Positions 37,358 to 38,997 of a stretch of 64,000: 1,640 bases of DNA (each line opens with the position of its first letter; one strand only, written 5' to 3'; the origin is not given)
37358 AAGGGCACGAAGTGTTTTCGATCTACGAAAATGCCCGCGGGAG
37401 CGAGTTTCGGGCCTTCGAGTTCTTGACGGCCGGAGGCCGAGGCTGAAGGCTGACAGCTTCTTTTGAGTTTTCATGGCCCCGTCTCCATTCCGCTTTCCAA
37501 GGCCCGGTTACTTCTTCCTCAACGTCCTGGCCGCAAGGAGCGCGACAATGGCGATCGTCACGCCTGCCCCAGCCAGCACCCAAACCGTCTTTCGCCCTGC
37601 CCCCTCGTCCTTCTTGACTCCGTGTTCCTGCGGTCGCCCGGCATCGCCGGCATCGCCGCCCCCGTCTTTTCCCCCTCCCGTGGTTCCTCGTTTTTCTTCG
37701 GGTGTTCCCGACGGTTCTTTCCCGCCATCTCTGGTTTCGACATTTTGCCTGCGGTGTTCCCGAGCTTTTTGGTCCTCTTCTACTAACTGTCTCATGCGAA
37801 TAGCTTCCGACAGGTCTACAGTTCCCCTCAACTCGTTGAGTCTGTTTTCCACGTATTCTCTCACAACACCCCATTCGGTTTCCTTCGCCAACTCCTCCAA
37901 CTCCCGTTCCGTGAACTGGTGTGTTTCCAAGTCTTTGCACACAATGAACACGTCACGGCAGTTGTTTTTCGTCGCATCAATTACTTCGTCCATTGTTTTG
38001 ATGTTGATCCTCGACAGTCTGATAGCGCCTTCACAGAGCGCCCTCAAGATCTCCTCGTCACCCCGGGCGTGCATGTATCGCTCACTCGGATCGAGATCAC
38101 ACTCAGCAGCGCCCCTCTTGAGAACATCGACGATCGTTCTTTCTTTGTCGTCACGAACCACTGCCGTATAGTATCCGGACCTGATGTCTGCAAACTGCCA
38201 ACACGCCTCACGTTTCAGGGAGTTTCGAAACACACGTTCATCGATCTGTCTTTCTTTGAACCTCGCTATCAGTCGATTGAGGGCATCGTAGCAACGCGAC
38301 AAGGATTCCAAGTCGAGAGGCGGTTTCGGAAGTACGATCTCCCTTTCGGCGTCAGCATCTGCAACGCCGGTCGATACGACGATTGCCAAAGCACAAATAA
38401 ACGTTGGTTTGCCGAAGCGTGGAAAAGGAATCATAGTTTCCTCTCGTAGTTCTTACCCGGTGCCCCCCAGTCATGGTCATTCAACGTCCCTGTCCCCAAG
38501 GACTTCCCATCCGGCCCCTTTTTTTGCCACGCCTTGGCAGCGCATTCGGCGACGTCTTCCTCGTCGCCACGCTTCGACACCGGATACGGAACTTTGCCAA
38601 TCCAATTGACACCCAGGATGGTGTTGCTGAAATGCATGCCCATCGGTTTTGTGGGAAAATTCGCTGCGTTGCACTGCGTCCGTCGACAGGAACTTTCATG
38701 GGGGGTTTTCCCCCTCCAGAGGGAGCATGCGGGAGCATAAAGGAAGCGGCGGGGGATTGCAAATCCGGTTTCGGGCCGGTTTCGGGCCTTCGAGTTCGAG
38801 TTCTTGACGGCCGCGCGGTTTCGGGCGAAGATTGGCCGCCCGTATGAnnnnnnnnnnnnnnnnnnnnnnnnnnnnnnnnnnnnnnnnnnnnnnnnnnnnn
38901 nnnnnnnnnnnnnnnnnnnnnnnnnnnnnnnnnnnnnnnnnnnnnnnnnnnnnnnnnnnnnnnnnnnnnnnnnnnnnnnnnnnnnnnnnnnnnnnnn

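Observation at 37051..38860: DUF433/DUF5615 toxin-antitoxin-like module disrupted next to a low-GC segment between imperfect direct repeats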

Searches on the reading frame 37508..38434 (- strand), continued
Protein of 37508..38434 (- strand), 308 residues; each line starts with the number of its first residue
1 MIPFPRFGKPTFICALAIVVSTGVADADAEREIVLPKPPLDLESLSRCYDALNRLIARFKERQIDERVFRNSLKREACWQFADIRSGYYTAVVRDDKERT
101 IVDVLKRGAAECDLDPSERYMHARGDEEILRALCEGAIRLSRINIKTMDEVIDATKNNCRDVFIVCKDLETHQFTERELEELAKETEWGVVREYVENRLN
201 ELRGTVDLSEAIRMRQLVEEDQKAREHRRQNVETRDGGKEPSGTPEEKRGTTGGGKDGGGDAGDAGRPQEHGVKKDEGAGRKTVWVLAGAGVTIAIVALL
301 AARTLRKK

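Call 67: find_encoding_contigs(protein=P0243, flank=5000, max_places=3)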
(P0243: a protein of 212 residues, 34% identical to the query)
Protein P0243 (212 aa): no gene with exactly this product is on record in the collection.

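Call 68: search_dna_similar(query=P0001, collection=plasmids, mode=protein, max_evalue=0.001, max_rows=10)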
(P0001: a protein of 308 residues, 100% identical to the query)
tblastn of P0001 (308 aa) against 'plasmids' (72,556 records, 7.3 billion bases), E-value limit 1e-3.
No match.

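Call 69: search_dna_similar(query=P0001, collection=phages, mode=protein, max_evalue=0.001, max_rows=10)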
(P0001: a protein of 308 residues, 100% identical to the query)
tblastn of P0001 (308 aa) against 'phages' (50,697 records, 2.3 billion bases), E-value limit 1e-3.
No match.

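Call 73: search_protein_families(library=padloc, proteins=[P0001], max_evalue=0.01)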
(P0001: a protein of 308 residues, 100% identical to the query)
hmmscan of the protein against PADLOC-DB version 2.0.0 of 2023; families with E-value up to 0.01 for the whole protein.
P0001 (308 aa): 0 families

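Call 74: search_protein_families(library=phrogs, proteins=[P0001], max_evalue=0.01)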
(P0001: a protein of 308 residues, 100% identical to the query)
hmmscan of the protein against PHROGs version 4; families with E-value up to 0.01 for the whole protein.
P0001 (308 aa): 0 families

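Call 76: find_related_loci(query=A2, collection=viral_contigs, flank=5000)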
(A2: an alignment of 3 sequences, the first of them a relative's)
Query A2 (308 aa) in viral_contigs; peptide patterns used: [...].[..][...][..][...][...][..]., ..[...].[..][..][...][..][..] (x = any residue, [..] = any of these).
54 stretches matched a pattern, but none encodes a relative of the query by tblastn (E <= 1e-3).

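Call 77: search_solved_structures(query=A2, max_evalue=1)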
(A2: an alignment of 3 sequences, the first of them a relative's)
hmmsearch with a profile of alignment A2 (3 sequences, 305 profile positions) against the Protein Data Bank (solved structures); distinct sequences matched with E-value up to 1: 3.
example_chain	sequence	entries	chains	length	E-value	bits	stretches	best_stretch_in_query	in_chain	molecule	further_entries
1wjt_A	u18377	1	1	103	0.16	14.5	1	158-240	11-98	Transcription elongation factor S-II protein 3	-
9hy4_A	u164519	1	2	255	0.3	13.6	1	189-266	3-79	H-2 class I histocompatibility antigen, D-B alpha chain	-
24yw_E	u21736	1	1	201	0.57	12.7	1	200-256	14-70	Large ribosomal subunit protein uL4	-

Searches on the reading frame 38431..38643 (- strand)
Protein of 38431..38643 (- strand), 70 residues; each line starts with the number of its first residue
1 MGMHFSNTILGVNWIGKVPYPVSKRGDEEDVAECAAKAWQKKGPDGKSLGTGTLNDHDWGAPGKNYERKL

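Call 52: search_protein_families(library=pfam, proteins=[window:38434-38643:-], max_evalue=10)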
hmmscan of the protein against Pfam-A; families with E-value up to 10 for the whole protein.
seq(70 aa): 0 families

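Call 53: find_encoding_contigs(protein=window:38431-38643:-, flank=5000, max_places=5)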
Protein window:38431-38643:- (70 aa): 1 contig read that carries it; 1 place shown.
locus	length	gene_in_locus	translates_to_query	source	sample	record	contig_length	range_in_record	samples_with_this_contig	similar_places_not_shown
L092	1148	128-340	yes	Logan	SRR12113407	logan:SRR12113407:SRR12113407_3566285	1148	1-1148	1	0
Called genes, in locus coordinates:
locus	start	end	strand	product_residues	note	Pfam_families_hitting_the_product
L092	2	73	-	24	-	?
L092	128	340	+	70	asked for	-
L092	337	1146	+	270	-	?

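Call 73: search_protein_families(library=padloc, proteins=[window:38431-38643:-], max_evalue=0.01)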
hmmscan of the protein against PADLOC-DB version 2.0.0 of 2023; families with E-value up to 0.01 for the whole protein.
window:38431-38643:- (70 aa): 0 families

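Call 74: search_protein_families(library=phrogs, proteins=[window:38431-38643:-], max_evalue=0.01)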
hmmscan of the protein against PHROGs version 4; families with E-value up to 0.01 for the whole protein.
window:38431-38643:- (70 aa): 0 families

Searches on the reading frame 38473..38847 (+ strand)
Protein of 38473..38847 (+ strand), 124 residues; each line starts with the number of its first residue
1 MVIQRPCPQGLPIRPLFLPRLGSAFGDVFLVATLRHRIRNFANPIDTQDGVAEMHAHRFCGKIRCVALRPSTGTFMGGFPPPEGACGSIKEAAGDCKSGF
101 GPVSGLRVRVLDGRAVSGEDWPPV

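Call 35: search_protein_families(library=pfam, proteins=[window:38473-38847:+], max_evalue=0.01)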
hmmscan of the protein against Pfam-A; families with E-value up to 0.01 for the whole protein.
window:38473-38847:+ (124 aa): 0 families
